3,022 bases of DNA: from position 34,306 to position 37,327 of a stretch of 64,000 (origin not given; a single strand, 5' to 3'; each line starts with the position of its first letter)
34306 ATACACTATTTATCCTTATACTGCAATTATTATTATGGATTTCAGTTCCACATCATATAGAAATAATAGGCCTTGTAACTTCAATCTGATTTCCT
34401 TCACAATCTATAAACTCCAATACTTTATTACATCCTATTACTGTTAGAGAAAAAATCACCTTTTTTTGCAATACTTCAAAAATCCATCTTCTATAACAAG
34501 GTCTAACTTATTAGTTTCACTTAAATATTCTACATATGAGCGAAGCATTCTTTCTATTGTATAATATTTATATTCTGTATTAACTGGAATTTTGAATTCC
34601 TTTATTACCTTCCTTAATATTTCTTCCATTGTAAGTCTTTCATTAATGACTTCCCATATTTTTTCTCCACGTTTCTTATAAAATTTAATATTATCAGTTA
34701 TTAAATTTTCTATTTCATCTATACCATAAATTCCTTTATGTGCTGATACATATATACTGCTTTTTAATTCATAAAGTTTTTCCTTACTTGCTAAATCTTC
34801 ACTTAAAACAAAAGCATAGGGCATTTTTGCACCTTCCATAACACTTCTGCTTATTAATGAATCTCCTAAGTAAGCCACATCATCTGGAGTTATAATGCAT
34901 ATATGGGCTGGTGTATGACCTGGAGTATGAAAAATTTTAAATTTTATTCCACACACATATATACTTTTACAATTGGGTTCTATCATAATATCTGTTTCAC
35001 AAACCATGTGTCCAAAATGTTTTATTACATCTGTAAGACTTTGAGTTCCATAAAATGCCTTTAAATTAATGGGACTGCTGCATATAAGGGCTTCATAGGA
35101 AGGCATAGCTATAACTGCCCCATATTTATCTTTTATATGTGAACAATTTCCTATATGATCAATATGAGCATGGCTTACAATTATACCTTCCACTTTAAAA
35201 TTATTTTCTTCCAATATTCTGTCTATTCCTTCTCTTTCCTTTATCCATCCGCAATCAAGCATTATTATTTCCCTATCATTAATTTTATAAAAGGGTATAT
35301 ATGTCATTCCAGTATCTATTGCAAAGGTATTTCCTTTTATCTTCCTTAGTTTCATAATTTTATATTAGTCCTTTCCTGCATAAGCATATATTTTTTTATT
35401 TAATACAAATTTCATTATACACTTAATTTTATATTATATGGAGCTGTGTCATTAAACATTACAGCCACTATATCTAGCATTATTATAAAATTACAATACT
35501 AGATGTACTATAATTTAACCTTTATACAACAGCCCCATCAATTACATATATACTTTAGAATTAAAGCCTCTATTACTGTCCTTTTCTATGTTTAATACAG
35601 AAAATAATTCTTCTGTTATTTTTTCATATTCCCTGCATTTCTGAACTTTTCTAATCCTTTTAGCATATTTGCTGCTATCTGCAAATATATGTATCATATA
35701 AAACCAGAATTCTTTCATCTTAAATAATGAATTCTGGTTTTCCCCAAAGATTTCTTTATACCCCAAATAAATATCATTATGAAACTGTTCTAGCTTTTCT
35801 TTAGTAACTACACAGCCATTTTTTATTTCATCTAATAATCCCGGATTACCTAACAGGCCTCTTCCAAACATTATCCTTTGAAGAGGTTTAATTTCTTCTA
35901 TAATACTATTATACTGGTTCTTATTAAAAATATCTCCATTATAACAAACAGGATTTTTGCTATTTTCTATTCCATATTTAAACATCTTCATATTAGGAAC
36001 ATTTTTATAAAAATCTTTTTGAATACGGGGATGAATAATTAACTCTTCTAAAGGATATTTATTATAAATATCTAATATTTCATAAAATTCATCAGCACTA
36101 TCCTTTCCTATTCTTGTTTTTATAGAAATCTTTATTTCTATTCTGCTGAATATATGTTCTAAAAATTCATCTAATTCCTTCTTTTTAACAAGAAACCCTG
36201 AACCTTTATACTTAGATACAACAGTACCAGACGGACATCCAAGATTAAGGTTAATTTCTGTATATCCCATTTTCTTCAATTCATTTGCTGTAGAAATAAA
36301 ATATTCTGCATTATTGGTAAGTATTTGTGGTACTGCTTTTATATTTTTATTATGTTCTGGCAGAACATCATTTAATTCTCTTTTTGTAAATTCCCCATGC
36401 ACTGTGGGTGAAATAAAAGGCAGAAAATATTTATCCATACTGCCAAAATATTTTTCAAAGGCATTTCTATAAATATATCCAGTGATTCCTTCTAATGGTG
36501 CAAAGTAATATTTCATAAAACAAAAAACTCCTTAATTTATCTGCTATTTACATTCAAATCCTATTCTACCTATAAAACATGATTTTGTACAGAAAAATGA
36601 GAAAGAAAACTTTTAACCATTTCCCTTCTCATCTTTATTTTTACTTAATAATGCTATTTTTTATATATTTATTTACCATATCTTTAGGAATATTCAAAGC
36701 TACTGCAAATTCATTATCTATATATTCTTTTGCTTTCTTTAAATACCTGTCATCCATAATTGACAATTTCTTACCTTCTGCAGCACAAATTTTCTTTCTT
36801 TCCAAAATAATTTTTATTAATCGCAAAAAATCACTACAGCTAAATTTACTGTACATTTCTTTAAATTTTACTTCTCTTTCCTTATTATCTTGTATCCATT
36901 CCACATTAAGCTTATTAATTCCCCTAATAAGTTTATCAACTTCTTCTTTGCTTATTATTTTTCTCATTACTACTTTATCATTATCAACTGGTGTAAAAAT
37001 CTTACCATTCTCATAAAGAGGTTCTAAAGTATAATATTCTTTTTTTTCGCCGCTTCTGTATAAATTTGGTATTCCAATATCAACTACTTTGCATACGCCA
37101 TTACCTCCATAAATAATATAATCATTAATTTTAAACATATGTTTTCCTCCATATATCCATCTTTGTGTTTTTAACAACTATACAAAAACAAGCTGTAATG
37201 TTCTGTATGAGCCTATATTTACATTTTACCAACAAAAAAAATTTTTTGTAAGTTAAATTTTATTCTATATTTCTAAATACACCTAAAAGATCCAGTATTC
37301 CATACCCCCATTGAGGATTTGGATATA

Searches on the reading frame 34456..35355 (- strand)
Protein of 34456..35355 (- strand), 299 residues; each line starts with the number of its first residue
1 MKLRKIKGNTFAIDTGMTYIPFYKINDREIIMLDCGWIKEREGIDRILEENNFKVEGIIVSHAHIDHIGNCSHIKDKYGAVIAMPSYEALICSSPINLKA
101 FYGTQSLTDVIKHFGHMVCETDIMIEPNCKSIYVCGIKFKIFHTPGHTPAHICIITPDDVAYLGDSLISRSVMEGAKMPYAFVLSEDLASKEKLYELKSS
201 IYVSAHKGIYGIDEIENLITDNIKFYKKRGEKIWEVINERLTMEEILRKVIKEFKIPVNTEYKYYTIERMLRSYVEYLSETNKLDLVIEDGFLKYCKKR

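Call 6: search_protein_families(library=ncbifam, proteins=[window:34456-35355:-], max_evalue=0.001)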
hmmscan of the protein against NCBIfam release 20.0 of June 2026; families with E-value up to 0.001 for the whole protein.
window:34456-35355:- (299 aa): 17 families
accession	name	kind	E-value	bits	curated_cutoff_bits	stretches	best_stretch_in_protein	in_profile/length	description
TIGR03413.1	GSH_gloB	equivalog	3.7e-12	46.1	200.8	2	26-89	18-78/248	hydroxyacylglutathione hydrolase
NF012229.1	bla_class_B_core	domain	2.5e-11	43.9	100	1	17-155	18-137/139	metallo-beta-lactamase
NF007597.0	PRK10241.1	equivalog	1.5e-09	37.6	421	1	128-170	91-132/251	hydroxyacylglutathione hydrolase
NF053820.1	MBLfold_Strvi7410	exception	1.8e-08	34.2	525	1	27-90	32-100/343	Strvi_7410 family MBL fold metallo-hydrolase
NF041804.1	MBL_fold_SolJ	exception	7.5e-08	31.8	350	1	30-90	31-89/224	solanimycin biosynthesis MBL-fold hydrolase SolJ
NF033105.1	bla_subclass_B3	equivalog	1.6e-07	30.9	240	1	28-149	32-148/257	subclass B3 metallo-beta-lactamase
NF033184.1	B3_Acin_new1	exception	8.9e-07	28.3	580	1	25-152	55-176/283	putative subclass B3 metallo-beta-lactamase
TIGR00649.1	MG423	subfamily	1.1e-05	24.1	400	1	46-108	50-113/546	RNase J family beta-CASP ribonuclease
NF033106.1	blaL1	exception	1.2e-05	24.4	560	1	57-151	100-185/290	L1 family subclass B3 metallo-beta-lactamase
NF040641.1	bifunc_ST_SDO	equivalog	1.6e-05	24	625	1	46-167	193-302/423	bifunctional sulfur transferase/dioxygenase Blh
NF033185.1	B3_Acin_new2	exception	2.9e-05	23.4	625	1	31-151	63-177/285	putative subclass B3 metallo-beta-lactamase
NF001911.0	PRK00685.1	equivalog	3e-05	23.6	144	1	30-83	19-69/228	metal-dependent hydrolase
NF040644.1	blaPAM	exception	5.7e-05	22.4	615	1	55-153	96-185/287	PAM family subclass B3 metallo-beta-lactamase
NF000438.2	blaPOM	exception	6.9e-05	22.2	610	1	55-153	96-185/286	POM family subclass B3 metallo-beta-lactamase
NF047419.1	RNase_J1_RnjA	exception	0.00032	19.5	820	1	27-75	23-80/549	ribonuclease J1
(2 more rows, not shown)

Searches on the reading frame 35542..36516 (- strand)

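Call 6: search_protein_families(library=ncbifam, proteins=[window:35542-36516:-], max_evalue=0.001)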
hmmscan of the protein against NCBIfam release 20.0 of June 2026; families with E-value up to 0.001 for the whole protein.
window:35542-36516:- (324 aa): 4 families
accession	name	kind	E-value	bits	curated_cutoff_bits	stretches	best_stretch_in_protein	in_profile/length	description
TIGR00737.1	nifR3_yhdG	equivalog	3.2e-26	92.3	293.3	1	5-305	12-315/319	tRNA dihydrouridine synthase DusB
NF008774.0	PRK11815.1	equivalog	1.4e-18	66.9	269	1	64-292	72-307/337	tRNA dihydrouridine(20/20a) synthase DusA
TIGR00742.1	yjbN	subfamily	1.5e-16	60.7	397.2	1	63-290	59-293/318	tRNA dihydrouridine(20/20a) synthase DusA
NF007838.0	PRK10550.1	equivalog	1.6e-12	47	395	1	64-299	68-305/312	tRNA dihydrouridine(16) synthase DusC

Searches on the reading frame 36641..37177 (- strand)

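Call 6: search_protein_families(library=ncbifam, proteins=[window:36641-37177:-], max_evalue=0.001)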
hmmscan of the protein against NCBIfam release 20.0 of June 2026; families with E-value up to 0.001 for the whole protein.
window:36641-37177:- (178 aa): 0 families

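Call 42: search_protein_families(library=pfam, proteins=[window:36641-37177:-], max_evalue=0.00001)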
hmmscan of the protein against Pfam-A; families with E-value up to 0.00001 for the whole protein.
window:36641-37177:- (178 aa): 1 family
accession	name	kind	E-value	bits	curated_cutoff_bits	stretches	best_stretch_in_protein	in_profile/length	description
PF02559.22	CarD_TRCF_RID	-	7.8e-14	51.9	23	1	15-75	1-57/57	CarD-like/TRCF RID domain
